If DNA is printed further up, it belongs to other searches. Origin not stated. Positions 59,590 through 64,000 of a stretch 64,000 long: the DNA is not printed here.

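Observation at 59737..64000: Giant secreted Endonuclease-I-family nuclease fused to five Calx-beta repeats, FN3 and a C-terminal dockerin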

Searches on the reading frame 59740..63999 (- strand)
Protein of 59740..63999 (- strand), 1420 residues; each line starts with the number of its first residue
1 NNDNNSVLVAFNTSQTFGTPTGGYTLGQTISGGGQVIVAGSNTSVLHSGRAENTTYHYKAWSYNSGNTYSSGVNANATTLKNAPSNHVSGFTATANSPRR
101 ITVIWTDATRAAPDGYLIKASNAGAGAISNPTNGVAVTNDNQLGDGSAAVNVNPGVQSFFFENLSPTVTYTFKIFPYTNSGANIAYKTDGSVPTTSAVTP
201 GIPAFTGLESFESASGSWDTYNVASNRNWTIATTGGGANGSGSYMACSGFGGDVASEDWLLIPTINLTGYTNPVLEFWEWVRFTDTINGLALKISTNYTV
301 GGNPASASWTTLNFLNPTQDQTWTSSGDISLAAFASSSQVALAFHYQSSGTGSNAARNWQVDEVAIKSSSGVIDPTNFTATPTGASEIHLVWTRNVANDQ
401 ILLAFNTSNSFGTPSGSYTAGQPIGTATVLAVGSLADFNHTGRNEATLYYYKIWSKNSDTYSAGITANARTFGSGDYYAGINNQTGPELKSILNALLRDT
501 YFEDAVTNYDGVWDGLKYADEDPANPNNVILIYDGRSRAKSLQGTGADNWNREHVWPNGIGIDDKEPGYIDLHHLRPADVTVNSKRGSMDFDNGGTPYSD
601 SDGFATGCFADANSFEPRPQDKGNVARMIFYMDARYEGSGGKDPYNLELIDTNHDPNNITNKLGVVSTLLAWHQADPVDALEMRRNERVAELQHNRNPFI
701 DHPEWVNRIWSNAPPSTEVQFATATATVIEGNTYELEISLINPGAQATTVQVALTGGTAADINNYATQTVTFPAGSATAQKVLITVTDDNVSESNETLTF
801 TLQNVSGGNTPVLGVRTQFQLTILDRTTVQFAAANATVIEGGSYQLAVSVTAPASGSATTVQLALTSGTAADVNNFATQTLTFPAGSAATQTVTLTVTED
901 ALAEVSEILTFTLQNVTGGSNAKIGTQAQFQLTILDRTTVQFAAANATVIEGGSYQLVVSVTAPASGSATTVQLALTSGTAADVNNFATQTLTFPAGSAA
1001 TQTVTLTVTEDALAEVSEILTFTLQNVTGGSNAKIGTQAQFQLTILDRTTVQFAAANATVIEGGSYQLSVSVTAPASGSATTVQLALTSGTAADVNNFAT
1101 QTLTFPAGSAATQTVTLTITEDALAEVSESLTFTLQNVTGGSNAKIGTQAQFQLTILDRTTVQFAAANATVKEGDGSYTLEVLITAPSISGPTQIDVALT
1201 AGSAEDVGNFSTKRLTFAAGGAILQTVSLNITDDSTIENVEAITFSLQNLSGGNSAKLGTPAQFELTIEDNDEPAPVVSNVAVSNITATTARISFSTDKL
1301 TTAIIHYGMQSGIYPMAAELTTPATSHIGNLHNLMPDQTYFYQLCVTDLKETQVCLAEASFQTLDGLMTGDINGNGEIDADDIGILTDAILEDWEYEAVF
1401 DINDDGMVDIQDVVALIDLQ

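Call 4: search_protein_families(library=pfam, proteins=[window:59740-63999:-], max_evalue=0.1)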
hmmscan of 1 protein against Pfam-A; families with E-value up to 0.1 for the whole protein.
window:59740-63999:- (1420 aa): 11 families
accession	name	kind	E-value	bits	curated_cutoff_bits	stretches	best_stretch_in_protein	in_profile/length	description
PF03160.20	Calx-beta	-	2.9e-40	137.4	27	5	1158-1272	4-119/119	Calx-beta domain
PF04231.19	Endonuclease_1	-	4.8e-36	125.1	25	1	488-704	4-235/235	Endonuclease I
PF16397.10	DUF5006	-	9.4e-13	48.3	34.1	4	1056-1137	155-234/263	Domain of unknown function (DUF5006)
PF11614.14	FixG_C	-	5.5e-12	46.3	25.6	1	732-804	33-103/119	IG-like fold at C-terminal of FixG, putative oxidoreductase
PF03141.22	Methyltransf_29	-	0.00014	21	23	0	1073-1109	145-181/506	Putative S-adenosyl-L-methionine-dependent methyltransferase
PF00041.27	fn3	-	0.0002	21.9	25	1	88-181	3-73/84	Fibronectin type III domain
PF16656.11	Pur_ac_phosph_N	-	0.00027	21.9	30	1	1280-1348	5-82/93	Purple acid Phosphatase, N-terminal domain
PF00404.24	Dockerin_1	-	0.0016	19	22.9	1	1370-1417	2-53/57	Dockerin type I domain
PF08522.16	BT_3987-like_N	-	0.0097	17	25.9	0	1000-1089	10-98/120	BT_3987-like, N-terminal domain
PF02994.20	Transposase_22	-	0.067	14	22.4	0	783-837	6-59/98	L1 transposable element RBD-like domain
PF20251.4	Big_14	-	0.072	13.5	27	0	779-808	2-31/104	Bacterial Ig-like domain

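Call 5: search_protein_families(library=ncbifam, proteins=[window:59740-63999:-], max_evalue=0.1)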
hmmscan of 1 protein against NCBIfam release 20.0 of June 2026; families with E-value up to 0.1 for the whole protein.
window:59740-63999:- (1420 aa): 2 families
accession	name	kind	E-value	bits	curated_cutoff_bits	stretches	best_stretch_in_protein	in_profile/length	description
NF011716.0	PRK15137.1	equivalog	1.2e-06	28.7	372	1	571-701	118-227/235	deoxyribonuclease I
TIGR02147.1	Fsuc_second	paralog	0.059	12.8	50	0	1093-1156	200-264/272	TIGR02147 family protein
